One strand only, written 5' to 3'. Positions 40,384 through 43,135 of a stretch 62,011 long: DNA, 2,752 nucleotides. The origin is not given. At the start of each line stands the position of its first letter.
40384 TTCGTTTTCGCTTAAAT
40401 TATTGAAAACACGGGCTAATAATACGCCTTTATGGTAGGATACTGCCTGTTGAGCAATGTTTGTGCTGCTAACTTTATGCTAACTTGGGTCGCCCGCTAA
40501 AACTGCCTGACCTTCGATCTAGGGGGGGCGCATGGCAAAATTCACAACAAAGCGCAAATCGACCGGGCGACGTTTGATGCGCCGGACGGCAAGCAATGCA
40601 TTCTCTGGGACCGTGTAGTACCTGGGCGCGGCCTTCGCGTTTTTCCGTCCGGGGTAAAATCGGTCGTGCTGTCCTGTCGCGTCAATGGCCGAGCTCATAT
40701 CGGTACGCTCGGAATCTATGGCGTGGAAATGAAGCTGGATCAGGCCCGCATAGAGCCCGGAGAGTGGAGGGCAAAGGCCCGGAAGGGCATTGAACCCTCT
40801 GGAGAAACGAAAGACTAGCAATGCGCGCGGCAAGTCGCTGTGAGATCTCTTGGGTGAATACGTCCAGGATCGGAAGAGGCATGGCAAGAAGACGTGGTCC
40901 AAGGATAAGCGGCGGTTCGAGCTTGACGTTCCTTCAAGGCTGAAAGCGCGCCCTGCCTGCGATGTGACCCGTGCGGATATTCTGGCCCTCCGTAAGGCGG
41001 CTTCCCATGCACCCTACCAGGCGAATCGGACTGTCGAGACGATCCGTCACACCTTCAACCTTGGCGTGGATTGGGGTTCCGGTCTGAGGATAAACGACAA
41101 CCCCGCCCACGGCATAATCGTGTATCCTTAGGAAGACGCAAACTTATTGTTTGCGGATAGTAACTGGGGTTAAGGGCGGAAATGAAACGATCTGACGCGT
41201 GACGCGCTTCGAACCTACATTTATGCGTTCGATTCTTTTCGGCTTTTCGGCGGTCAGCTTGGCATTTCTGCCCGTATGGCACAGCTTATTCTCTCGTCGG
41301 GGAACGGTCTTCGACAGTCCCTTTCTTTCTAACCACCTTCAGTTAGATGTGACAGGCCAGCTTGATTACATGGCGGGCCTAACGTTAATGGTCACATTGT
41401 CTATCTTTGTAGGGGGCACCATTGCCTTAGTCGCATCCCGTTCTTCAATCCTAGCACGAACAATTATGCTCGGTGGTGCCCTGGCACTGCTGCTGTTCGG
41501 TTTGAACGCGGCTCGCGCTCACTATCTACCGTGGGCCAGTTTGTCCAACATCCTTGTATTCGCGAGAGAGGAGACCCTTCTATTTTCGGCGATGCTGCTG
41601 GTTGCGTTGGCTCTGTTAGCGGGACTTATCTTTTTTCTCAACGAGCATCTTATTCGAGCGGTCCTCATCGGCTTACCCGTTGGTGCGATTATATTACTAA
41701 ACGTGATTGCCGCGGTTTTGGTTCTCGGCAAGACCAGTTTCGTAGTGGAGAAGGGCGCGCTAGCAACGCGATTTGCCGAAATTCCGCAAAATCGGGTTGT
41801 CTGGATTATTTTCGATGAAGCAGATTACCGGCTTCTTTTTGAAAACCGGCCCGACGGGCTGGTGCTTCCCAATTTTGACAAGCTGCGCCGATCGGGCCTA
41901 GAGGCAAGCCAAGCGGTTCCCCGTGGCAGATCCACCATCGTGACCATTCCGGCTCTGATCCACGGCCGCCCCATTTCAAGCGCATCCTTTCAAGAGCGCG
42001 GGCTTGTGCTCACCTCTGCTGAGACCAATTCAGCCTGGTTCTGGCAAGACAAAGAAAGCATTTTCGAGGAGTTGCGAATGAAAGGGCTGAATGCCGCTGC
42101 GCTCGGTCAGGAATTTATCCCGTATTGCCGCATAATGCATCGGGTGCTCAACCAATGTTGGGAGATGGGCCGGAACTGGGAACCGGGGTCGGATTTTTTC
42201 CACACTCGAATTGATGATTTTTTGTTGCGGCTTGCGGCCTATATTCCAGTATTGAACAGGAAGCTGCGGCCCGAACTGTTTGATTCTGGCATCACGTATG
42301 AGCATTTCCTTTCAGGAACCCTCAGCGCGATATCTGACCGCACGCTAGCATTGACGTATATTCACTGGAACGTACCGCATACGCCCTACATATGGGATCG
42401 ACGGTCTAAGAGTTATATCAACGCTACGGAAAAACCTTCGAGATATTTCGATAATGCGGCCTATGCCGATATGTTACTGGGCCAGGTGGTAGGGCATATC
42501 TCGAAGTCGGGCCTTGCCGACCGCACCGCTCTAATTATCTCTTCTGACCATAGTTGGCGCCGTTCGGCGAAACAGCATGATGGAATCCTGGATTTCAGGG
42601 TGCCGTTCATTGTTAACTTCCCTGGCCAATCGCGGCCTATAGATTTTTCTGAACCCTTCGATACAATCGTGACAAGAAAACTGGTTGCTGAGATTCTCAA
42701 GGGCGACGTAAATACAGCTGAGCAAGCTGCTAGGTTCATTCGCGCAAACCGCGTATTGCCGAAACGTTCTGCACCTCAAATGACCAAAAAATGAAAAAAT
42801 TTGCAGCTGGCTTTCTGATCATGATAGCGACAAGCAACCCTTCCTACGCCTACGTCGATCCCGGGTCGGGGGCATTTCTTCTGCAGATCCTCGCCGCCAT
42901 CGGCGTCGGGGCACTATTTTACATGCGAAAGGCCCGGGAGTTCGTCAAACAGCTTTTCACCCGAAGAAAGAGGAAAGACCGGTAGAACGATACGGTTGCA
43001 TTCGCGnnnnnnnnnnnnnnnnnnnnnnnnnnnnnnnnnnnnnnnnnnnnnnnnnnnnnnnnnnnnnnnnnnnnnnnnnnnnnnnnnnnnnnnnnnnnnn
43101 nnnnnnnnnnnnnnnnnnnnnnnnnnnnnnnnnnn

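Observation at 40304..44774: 4.4-kb integrative islet trapped in tRNA-Asn, bounded by an exact 43-bp tRNA-derived direct repeat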

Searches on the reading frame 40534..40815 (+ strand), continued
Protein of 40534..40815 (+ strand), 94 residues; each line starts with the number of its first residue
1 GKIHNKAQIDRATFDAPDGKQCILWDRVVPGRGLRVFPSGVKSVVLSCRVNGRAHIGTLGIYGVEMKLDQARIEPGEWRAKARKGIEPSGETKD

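Call 73: find_encoding_contigs(protein=P0274, flank=6000, max_places=3)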
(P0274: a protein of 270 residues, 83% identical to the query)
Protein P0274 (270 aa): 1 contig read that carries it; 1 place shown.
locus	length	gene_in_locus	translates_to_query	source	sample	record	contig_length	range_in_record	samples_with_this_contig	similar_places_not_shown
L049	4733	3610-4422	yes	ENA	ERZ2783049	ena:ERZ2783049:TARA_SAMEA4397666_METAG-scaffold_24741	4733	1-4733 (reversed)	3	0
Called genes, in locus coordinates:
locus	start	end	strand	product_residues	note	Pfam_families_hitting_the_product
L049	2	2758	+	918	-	?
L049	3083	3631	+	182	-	-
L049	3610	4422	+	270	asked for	PF00589:Phage_integrase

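Call 88: find_encoding_contigs(protein=P0271, flank=3000, max_places=3)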
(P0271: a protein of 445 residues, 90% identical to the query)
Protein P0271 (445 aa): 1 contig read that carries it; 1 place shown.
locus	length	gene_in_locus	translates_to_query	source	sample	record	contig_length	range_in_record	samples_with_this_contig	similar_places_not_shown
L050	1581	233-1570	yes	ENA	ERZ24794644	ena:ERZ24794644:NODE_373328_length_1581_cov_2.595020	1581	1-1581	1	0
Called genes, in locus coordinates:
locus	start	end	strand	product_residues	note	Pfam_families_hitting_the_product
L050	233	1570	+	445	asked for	PF13356:Arm-DNA-bind_3, PF00589:Phage_integrase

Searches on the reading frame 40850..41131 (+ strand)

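Call 7: search_protein_families(library=pfam, proteins=[window:40850-41131:+], max_evalue=0.01)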
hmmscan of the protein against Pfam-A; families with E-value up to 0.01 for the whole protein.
window:40850-41131:+ (93 aa): 1 family
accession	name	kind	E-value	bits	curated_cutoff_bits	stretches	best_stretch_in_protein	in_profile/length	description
PF22022.2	Phage_int_M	-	0.0011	19.6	27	1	5-86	9-91/96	Phage integrase central domain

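Call 26: search_protein_families(library=ncbifam, proteins=[window:40850-41131:+], max_evalue=0.1)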
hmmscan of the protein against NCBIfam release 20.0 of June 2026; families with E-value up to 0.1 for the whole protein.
window:40850-41131:+ (93 aa): 0 families

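Call 27: search_protein_families(library=phrogs, proteins=[window:40850-41131:+], max_evalue=0.01)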
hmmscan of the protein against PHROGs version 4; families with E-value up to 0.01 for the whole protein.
window:40850-41131:+ (93 aa): 0 families

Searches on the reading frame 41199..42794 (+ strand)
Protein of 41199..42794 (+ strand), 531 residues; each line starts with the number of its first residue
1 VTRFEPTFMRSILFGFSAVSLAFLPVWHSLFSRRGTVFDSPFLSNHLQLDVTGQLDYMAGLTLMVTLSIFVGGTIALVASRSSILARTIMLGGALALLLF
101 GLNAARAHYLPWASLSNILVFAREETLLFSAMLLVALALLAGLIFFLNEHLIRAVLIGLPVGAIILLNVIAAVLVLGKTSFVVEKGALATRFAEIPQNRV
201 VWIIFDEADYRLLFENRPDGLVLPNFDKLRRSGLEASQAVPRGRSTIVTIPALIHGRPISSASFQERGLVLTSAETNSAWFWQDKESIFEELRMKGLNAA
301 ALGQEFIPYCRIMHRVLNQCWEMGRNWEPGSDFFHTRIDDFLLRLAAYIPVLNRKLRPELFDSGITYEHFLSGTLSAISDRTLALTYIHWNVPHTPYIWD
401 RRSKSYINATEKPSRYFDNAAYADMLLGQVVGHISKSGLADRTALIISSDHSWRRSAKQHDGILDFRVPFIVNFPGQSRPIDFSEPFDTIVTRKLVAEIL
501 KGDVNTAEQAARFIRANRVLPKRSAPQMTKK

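Call 7: search_protein_families(library=pfam, proteins=[window:41199-42794:+], max_evalue=0.01)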
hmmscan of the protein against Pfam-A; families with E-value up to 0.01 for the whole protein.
window:41199-42794:+ (531 aa): 2 families
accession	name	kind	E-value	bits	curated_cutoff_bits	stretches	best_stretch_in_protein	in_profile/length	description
PF00884.28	Sulfatase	-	4.2e-11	43.1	25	1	385-480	166-279/301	Sulfatase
PF01663.27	Phosphodiest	-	0.002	18.2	23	1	280-453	85-221/342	Type I phosphodiesterase / nucleotide pyrophosphatase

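Call 26: search_protein_families(library=ncbifam, proteins=[window:41199-42794:+], max_evalue=0.1)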
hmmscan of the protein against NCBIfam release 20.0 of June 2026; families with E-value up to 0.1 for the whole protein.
window:41199-42794:+ (531 aa): 2 families
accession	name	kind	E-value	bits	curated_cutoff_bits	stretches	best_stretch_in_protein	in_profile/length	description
TIGR03417.1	chol_sulfatase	equivalog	0.0043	16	433.45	1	415-499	254-343/500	choline-sulfatase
NF053595.1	LptchSynLtaSGpos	equivalog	0.027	13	970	1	394-451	405-465/626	lipoteichoic acid synthase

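Call 27: search_protein_families(library=phrogs, proteins=[window:41199-42794:+], max_evalue=0.01)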
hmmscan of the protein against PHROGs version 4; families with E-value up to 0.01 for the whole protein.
window:41199-42794:+ (531 aa): 1 family
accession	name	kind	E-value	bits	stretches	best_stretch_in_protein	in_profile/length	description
phrog_19870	-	unknown function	2.2e-05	24.8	1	388-457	220-289/459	-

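Call 59: search_solved_structures(query=window:41199-42794:+, max_evalue=1)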
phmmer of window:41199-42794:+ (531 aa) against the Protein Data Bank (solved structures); distinct sequences matched with E-value up to 1: 10.
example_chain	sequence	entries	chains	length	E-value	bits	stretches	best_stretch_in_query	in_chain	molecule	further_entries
6bia_A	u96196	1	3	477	0.013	17.3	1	378-456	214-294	Sulfatase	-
6b0k_A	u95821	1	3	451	0.026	16.3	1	378-456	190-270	Iota-carrageenan sulfatase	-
6b0j_A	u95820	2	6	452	0.026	16.3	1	378-456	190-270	Iota-carrageenan sulfatase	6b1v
6s21_A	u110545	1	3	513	0.043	15.6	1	411-480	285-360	Endo-4-O-sulfatase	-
4uoo_A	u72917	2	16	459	0.079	14.7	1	393-452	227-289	LIPOTEICHOIC ACID SYNTHASE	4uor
4uop_A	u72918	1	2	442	0.21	13.4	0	414-483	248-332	LIPOTEICHOIC ACID PRIMASE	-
8e9g_J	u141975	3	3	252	0.42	12.3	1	69-242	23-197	NADH-quinone oxidoreductase subunit J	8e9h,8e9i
2w8s_A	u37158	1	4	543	0.75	11.5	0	423-487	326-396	PHOSPHONATE MONOESTER HYDROLASE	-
6psm_A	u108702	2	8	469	0.83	11.4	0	386-480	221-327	exo-4S-kappa carrageenan S1 sulfatase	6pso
6prm_A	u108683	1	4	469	0.99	11.1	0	386-480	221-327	exo-4S-kappa carrageenan S1 sulfatase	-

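Call 76: search_protein_families(library=padloc, proteins=[window:41199-42794:+], max_evalue=0.01)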
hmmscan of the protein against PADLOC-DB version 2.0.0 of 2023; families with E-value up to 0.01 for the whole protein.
window:41199-42794:+ (531 aa): 0 families

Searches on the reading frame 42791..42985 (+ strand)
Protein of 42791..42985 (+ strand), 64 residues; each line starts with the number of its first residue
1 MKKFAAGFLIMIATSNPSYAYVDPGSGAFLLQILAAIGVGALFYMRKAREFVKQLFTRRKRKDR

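Call 7: search_protein_families(library=pfam, proteins=[window:42791-42985:+], max_evalue=0.01)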
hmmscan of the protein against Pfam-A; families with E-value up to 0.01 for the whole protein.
window:42791-42985:+ (64 aa): 0 families

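Call 26: search_protein_families(library=ncbifam, proteins=[window:42791-42985:+], max_evalue=0.1)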
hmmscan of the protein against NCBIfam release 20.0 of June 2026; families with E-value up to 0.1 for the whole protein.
window:42791-42985:+ (64 aa): 0 families

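Call 27: search_protein_families(library=phrogs, proteins=[window:42791-42985:+], max_evalue=0.01)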
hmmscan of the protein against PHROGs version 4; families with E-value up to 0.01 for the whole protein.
window:42791-42985:+ (64 aa): 0 families

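Call 76: search_protein_families(library=padloc, proteins=[window:42791-42985:+], max_evalue=0.01)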
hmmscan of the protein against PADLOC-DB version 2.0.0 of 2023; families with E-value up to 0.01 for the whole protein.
window:42791-42985:+ (64 aa): 0 families
